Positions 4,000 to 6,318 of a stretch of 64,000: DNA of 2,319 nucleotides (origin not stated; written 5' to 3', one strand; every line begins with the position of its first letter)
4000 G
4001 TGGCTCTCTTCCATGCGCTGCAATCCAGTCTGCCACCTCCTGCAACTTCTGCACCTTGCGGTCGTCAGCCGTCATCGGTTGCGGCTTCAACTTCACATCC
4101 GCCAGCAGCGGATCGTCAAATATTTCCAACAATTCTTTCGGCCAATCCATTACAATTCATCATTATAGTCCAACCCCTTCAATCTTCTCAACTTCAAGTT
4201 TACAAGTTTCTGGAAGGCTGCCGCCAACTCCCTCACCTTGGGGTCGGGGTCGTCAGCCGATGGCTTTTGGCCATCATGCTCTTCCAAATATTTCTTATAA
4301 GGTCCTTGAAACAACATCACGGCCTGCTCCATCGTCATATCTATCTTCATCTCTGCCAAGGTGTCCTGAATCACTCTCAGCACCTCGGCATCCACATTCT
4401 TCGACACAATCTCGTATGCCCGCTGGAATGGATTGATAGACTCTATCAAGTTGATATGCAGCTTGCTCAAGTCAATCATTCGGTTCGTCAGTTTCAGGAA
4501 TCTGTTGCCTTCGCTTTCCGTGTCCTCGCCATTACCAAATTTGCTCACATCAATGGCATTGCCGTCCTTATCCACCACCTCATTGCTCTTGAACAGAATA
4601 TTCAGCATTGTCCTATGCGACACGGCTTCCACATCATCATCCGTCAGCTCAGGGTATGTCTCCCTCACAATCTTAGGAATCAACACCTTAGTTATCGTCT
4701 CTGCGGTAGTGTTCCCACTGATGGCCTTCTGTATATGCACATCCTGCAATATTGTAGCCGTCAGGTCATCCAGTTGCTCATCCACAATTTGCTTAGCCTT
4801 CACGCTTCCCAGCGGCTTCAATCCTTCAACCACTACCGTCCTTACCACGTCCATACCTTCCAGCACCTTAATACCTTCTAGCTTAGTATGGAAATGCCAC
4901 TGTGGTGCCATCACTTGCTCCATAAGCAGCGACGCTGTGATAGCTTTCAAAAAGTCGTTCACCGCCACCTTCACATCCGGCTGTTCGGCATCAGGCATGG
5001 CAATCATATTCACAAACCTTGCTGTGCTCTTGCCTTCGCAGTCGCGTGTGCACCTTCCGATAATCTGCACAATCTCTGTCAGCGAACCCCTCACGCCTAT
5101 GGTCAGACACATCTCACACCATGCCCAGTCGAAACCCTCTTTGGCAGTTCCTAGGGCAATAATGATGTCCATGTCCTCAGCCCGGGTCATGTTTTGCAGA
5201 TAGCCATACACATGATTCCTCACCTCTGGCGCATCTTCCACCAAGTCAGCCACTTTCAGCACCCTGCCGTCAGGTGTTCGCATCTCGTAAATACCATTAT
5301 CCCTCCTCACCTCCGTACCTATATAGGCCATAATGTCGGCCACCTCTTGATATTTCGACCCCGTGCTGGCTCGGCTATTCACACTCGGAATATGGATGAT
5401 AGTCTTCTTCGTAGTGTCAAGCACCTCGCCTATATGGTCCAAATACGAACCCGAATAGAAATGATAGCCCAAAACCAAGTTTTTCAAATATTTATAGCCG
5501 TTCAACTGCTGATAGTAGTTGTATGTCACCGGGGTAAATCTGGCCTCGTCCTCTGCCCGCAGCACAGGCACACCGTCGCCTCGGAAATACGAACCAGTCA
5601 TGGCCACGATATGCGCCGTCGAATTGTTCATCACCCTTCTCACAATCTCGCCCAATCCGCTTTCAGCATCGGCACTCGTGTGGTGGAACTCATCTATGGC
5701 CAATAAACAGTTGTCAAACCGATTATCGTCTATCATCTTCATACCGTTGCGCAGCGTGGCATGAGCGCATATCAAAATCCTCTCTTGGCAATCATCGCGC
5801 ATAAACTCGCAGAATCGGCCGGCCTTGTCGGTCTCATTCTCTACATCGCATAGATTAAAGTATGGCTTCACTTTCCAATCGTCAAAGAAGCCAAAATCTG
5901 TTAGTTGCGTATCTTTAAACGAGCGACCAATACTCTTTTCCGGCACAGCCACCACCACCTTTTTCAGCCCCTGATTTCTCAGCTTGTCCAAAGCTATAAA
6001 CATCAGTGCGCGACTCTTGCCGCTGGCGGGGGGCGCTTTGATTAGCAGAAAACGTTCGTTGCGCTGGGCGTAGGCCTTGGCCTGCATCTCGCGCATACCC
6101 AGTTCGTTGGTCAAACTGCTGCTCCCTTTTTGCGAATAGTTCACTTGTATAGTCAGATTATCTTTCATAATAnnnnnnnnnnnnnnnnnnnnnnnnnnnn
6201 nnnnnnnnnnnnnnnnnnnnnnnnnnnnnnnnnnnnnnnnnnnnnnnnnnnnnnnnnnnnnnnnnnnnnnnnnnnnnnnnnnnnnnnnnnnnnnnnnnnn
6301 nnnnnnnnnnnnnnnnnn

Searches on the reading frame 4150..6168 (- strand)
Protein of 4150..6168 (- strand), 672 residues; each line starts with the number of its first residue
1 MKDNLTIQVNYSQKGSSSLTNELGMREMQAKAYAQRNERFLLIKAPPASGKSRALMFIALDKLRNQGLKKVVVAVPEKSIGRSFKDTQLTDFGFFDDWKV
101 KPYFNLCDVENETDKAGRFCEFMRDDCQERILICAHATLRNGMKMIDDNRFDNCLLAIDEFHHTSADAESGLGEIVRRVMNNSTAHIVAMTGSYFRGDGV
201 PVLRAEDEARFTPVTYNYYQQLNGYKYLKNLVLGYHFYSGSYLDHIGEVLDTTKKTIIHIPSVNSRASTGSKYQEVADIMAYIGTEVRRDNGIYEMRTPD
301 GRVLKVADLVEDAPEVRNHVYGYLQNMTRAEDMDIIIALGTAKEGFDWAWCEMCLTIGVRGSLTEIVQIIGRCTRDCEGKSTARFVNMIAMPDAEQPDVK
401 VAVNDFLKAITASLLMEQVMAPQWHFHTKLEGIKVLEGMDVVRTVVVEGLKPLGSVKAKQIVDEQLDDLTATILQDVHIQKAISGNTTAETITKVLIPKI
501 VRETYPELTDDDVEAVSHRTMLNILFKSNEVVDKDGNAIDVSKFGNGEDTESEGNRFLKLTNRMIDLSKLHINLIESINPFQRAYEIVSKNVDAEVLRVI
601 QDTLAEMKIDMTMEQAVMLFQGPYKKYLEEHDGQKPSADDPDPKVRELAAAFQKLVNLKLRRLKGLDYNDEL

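Call 6: search_protein_families(library=pfam, proteins=[window:4150-6168:-])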
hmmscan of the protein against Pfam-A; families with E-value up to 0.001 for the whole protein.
window:4150-6168:- (672 aa): 2 families
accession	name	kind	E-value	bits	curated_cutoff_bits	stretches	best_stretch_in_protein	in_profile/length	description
PF04851.21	ResIII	-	8.9e-08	32.6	22.5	1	26-193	5-161/164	Type III restriction enzyme, res subunit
PF00270.35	DEAD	-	3.1e-07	30.7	26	1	28-191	3-157/167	DEAD/DEAH box helicase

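Call 13: search_protein_families(library=padloc, proteins=[window:4150-6168:-])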
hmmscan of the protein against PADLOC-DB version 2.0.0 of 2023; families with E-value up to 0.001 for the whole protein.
window:4150-6168:- (672 aa): 3 families
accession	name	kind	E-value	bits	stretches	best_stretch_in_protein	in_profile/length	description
PDLC02707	PbeA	-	1.3e-07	28.7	0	11-168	239-394/672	PbeA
PDLC01321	typeIV_DinG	-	0.00026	18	0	34-80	12-58/559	CAS-IV-A; associated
PDLC01765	Cas3c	-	0.00035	17.6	0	29-80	174-225/612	-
